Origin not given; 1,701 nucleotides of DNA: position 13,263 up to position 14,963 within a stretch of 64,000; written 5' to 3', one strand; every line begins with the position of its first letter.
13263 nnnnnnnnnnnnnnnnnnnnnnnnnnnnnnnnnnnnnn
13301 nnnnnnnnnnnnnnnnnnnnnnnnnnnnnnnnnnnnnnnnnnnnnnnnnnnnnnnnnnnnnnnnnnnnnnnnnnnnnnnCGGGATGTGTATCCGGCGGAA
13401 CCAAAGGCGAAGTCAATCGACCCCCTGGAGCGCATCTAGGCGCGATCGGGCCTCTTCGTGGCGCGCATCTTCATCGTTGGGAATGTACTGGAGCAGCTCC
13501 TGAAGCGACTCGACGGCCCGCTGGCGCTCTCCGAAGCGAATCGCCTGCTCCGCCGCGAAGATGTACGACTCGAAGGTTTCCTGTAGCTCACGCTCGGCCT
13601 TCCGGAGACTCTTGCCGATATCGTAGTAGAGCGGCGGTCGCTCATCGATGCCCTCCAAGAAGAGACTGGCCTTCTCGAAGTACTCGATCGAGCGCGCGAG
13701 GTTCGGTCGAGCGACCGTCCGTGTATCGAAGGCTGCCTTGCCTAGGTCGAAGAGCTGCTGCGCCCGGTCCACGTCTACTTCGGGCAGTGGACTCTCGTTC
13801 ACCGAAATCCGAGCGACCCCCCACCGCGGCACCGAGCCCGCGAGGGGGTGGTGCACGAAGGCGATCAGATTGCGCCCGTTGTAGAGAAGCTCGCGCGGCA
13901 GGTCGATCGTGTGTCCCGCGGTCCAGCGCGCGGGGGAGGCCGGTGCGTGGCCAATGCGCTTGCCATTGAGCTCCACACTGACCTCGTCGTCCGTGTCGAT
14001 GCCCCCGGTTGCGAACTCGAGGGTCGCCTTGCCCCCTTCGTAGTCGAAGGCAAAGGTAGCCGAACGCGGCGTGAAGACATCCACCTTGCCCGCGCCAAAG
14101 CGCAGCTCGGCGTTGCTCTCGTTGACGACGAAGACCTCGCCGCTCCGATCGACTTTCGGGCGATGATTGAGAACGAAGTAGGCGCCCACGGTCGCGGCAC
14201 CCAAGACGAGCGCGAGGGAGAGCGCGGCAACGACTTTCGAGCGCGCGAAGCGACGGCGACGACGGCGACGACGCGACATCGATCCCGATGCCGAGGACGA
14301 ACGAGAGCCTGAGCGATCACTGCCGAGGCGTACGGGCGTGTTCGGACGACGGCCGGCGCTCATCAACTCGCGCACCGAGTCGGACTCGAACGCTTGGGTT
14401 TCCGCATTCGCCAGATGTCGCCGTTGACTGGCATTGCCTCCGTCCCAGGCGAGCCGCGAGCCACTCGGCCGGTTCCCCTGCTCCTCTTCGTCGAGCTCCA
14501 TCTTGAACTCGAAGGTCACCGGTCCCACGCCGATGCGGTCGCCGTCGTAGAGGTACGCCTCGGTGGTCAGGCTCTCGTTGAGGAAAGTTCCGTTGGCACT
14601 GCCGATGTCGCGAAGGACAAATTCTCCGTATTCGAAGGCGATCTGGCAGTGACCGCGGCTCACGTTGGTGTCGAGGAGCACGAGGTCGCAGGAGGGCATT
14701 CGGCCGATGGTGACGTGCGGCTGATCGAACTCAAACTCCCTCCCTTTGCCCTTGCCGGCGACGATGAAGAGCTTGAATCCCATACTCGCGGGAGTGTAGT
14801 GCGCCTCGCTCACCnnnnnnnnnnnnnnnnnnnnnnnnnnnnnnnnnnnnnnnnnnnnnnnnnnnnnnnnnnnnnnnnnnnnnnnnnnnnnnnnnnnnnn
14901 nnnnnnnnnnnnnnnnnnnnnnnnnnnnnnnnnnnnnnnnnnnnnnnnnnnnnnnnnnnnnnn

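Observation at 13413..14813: FHA-TM-periplasmic protein with YscD/EscD-like topology as an integral Tad operon member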

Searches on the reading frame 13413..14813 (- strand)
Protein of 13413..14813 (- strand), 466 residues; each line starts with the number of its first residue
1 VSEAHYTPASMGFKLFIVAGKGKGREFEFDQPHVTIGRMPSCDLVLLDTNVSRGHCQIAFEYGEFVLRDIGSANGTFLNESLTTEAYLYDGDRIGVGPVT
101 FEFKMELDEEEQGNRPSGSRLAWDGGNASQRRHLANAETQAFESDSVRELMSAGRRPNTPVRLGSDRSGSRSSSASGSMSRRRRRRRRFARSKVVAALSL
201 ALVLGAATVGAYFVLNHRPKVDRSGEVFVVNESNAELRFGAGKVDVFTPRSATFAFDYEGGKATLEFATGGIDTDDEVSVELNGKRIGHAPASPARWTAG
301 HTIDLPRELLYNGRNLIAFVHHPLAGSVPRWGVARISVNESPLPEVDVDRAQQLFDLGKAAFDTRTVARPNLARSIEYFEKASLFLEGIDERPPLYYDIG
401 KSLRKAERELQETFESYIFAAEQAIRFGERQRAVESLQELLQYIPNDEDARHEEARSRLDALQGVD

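Call 6: search_protein_families(library=pfam, proteins=[window:13413-14813:-], max_evalue=0.01)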
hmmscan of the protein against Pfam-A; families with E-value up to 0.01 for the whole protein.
window:13413-14813:- (466 aa): 3 families
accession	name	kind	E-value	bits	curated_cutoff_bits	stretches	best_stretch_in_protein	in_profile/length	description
PF16697.10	Yop-YscD_cpl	-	2.3e-17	63.5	33.2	1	17-104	2-91/94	Inner membrane component of T3SS, cytoplasmic domain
PF00498.31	FHA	-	9.3e-17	61.7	20.7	1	34-97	1-67/67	FHA domain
PF14683.12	CBM-like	-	0.0049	17.2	27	0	225-314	32-118/160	Polysaccharide lyase family 4, domain III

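Call 10: search_protein_families(library=ncbifam, proteins=[window:13413-14813:-], max_evalue=0.01)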
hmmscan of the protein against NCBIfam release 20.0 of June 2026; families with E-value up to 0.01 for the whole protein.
window:13413-14813:- (466 aa): 7 families
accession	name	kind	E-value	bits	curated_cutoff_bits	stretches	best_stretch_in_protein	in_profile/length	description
NF049868.1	FhaB_Rv0019c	equivalog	7.7e-15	55.3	125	1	14-102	68-157/158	FHA domain-containing protein FhaB/FipA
NF041660.2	oxygluDhInhib_OdhI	equivalog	1.1e-14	54.4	200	1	12-99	35-123/130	oxoglutarate dehydrogenase inhibitor Odhl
TIGR03354.1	VI_FHA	hypoth_equivalog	4.1e-13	49.9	120.25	1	22-124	14-117/420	type VI secretion system-associated FHA domain protein TagH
NF033760.1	gliding_GltG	equivalog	4.5e-11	42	650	1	28-243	20-249/650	adventurous gliding motility protein GltG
NF052573.1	HisKinEspAMyxo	equivalog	2.2e-08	32.6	1400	1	24-105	38-121/755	serine histidine kinase EspA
TIGR02500.1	type_III_yscD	equivalog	5.9e-05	22.2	86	1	14-217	2-150/413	type III secretion system inner membrane ring subunit SctD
NF049861.1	SCO2400_fam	subfamily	0.0026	18.3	55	1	139-210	43-115/136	SCO2400 family protein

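Call 18: find_homologous_proteins(query=window:13413-14813:-, max_evalue=0.001)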
Query window:13413-14813:- (466 aa): 37 proteins with E <= 0.001 among 8000 candidates.
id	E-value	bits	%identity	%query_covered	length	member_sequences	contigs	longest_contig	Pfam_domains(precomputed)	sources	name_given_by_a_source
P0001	0.0e+0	1041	100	100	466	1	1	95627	PF00498.32,PF16697.11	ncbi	-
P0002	4.5e-268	907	86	100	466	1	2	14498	PF00498.32,PF16697.11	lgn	-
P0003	2.0e-174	599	66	89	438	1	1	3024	PF00498.32,PF16697.11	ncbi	ncbi:MAG: FHA domain-containing protein [Myxococcota bacterium]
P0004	2.2e-174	599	61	97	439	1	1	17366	PF00498.32,PF16697.11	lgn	-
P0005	1.2e-170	586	60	99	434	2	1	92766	PF00498.32,PF16697.11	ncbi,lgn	ncbi:MAG: FHA domain-containing protein [Myxococcota bacterium]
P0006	3.6e-144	499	69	75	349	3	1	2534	-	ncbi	ncbi:MAG: hypothetical protein AAFQ82_13920, partial [Myxococcota bacterium]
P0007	2.2e-134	467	50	97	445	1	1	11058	PF00498.32,PF16697.11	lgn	-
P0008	5.7e-107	377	44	97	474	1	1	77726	PF00498.32,PF16697.11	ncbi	-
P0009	1.5e-105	372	45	97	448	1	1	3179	PF00498.32,PF16697.11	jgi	jgi:pSer/pThr/pTyr-binding forkhead associated (FHA) protein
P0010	2.9e-102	361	59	21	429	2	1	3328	PF00498.32,PF16697.11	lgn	-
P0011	9.2e-102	359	41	97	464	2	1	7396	PF00498.32,PF16697.11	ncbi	ncbi:MAG: FHA domain-containing protein [Myxococcota bacterium]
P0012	7.7e-101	356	40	97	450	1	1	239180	PF00498.32,PF16697.11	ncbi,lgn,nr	ncbi:MAG: FHA domain-containing protein [Deltaproteobacteria bacterium]|nr:FHA domain-containing pro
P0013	9.5e-44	168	29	98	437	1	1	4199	PF00498.32,PF16697.11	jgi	jgi:hypothetical protein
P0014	4.0e-39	153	46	24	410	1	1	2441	PF00498.32,PF16697.11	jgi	-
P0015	1.1e-37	148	29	94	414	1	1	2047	PF00498.32,PF16697.11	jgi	jgi:pSer/pThr/pTyr-binding forkhead associated (FHA) protein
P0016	1.8e-37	147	52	21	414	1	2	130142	PF00498.32,PF16697.11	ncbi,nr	ncbi:MAG: FHA domain-containing protein [Myxococcales bacterium]|nr:FHA domain-containing protein [M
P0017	4.1e-30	123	49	21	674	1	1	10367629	PF00498.32,PF16697.11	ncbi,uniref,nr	ncbi:FHA domain-containing protein [Myxococcus landrumensis]|uniref:FHA domain-containing protein n=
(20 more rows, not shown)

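Call 20: find_encoding_contigs(protein=P0017, flank=10000, max_places=2)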
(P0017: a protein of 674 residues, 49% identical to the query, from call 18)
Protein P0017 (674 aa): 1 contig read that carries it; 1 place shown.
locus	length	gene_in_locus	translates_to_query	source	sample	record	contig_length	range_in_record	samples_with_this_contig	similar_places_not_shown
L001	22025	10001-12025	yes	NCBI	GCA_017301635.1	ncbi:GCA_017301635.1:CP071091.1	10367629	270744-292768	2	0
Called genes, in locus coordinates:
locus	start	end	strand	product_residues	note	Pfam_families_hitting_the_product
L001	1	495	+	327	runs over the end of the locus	PF07811:TadE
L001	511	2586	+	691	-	PF13400:Tad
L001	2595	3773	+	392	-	PF07811:TadE (faint)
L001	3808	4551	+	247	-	PF27226:AF_1845 (faint)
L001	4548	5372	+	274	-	-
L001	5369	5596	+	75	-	-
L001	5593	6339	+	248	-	-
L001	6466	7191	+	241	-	-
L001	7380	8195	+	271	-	PF08666:SAF, PF16976:RcpC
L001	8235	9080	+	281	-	PF00482:T2SSF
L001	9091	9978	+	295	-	PF00482:T2SSF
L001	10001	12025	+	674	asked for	PF00498:FHA, PF16697:Yop-YscD_cpl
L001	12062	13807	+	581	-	PF16697:Yop-YscD_cpl, PF00498:FHA, PF13428:TPR_14 (faint), PF14559:TPR_19 (faint)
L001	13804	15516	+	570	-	PF13742:tRNA_anti_2, PF01336:tRNA_anti-codon, PF02601:Exonuc_VII_L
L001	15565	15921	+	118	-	-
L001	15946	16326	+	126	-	PF00072:Response_reg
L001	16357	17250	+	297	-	PF00348:polyprenyl_synt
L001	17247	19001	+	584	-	PF13292:DXP_synthase_N, PF00456:Transketolase_N, PF13292:DXP_synthase_N, PF02779:Transket_pyr, PF02780:Transketolase_C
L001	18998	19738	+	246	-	PF01479:S4, PF01728:FtsJ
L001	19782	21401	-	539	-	-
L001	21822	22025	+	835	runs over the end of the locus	PF01590:GAF, PF13185:GAF_2, PF13492:GAF_3, PF00512:HisKA, PF02518:HATPase_c, PF00072:Response_reg, PF00990:GGDEF (faint)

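Call 31: find_encoding_contigs(protein=P0012, flank=10000, max_places=2)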
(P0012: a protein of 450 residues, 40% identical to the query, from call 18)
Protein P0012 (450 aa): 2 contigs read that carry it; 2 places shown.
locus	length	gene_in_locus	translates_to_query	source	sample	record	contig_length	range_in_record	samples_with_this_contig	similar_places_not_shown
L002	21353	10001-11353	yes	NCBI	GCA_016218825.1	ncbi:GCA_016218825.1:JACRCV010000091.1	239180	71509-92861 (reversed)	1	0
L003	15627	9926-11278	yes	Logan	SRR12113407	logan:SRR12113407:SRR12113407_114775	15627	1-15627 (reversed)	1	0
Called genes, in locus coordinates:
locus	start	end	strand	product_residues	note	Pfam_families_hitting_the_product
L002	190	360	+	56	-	-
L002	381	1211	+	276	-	PF08666:SAF (weak), PF16976:RcpC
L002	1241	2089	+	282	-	PF00482:T2SSF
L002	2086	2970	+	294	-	PF00482:T2SSF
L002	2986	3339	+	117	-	-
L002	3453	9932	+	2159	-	-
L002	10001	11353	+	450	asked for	PF16697:Yop-YscD_cpl, PF00498:FHA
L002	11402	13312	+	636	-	PF03065:Glyco_hydro_57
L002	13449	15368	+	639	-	-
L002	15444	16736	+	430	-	PF02885:Glycos_trans_3N, PF00591:Glycos_transf_3, PF07831:PYNP_C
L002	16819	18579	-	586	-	PF01773:Nucleos_tra2_N, PF07670:Gate, PF07662:Nucleos_tra2_C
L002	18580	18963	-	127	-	PF01648:ACPS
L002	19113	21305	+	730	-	PF13205:Big_5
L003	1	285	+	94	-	?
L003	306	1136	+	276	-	PF08666:SAF (weak), PF16976:RcpC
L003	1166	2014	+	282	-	PF00482:T2SSF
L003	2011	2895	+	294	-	PF00482:T2SSF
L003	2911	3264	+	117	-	-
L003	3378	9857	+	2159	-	-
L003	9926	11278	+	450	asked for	PF16697:Yop-YscD_cpl, PF00498:FHA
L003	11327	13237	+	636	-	PF03065:Glyco_hydro_57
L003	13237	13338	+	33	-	-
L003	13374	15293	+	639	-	-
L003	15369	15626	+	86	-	?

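Call 32: find_encoding_contigs(protein=P0016, flank=10000, max_places=2)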
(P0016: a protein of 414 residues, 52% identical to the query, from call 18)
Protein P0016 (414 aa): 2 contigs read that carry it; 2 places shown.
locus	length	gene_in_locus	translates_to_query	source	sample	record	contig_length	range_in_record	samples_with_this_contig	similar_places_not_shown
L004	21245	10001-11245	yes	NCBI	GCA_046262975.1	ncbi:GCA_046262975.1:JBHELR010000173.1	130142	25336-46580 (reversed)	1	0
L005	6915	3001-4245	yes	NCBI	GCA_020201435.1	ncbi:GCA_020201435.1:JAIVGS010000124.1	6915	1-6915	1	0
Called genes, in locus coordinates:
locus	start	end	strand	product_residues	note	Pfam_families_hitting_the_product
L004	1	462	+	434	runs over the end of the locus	PF00481:PP2C, PF13672:PP2C_2, PF00027:cNMP_binding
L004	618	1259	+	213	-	-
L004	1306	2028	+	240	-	PF05157:MshEN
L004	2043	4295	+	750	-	PF05157:MshEN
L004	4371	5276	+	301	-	PF13487:HD_5 (faint)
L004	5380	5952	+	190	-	PF04542:Sigma70_r2, PF07638:Sigma70_ECF, PF08281:Sigma70_r4_2, PF04545:Sigma70_r4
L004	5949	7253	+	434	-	PF13490:zf-HC2 (weak)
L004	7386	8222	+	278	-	PF08666:SAF, PF16976:RcpC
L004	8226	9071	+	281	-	PF00482:T2SSF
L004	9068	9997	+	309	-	PF00482:T2SSF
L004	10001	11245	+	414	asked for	PF16697:Yop-YscD_cpl, PF00498:FHA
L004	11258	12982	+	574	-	PF16697:Yop-YscD_cpl, PF00498:FHA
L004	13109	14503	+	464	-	PF13742:tRNA_anti_2, PF01336:tRNA_anti-codon, PF02601:Exonuc_VII_L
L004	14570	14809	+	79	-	-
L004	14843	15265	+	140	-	PF00072:Response_reg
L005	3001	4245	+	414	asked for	PF16697:Yop-YscD_cpl, PF00498:FHA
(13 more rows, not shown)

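Call 33: predict_structure(alignment_id=A1)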
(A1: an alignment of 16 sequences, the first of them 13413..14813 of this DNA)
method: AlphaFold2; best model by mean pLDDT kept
length: 466 residues; sequences in the alignment: 16
mean_pLDDT: 79.3   pTM: 0.46
mean pLDDT of the five models: 79.3, 78.5, 78.4, 78.4, 77.1
residues with pLDDT >= 90: 220; 70-90: 141; 50-70: 15; < 50: 90
segments of 3 or more residues with pLDDT < 50: 1-8, 109-189
pLDDT, mean of each block of 10 residues (from residue 1): 43 87 85 88 86 91 89 87 90 94 74 37 39 43 41 40 35 36 42 76 84 70 91 89 90 93 92 91 95 86 90 94 80 93 89 96 90 95 88 91 95 94 93 95 89 92 73
secondary structure, 60 per line:
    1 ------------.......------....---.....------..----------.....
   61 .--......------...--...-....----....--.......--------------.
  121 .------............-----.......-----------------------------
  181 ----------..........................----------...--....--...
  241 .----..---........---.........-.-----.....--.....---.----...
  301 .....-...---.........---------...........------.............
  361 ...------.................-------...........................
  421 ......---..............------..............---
elements in order: E13-19 E26-29 E33-37 E56-61 E64-69 E76-78 E81-83 E85-88 E93-96 E99-105 H128-139 H145-151 H191-216 E227-229 H232-235 E238-241 E251-258 E262-270 E278-282 E285-289 E298-305 E313-321 E331-341 H348-363 H370-386 H394-426 H430-443 H450-463

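Call 60: find_encoding_contigs(protein=P0001, flank=10000, max_places=2)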
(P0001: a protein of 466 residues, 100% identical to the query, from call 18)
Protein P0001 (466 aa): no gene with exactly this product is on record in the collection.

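Call 67: find_related_loci(query=A3, collection=genome_contigs, flank=6000)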
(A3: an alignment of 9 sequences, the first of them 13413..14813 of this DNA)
Query A3 (466 aa) in genome_contigs; peptide patterns used: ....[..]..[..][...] (x = any residue, [..] = any of these).
114 stretches matched a pattern; 3 encode a relative of the query (tblastn E <= 1e-3); 3 distinct loci.
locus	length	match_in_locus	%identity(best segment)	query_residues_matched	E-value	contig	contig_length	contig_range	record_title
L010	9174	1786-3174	42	11-465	9e-110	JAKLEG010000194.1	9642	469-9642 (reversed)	MAG: Myxococcota bacterium isolate RA.bin128 RA.bin128_194, whole genome shotgun sequence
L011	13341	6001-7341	40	10-464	3e-104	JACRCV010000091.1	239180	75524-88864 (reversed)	MAG: Deltaproteobacteria bacterium isolate NC_groundwater_1655_Pr3_B-0.1um_70_22 SR-2_scaffold_141_3183184, whole genome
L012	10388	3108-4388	38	10-462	3e-89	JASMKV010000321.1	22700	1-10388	MAG: Myxococcota bacterium isolate Arabian9_MAG_24 c_000001107507, whole genome shotgun sequence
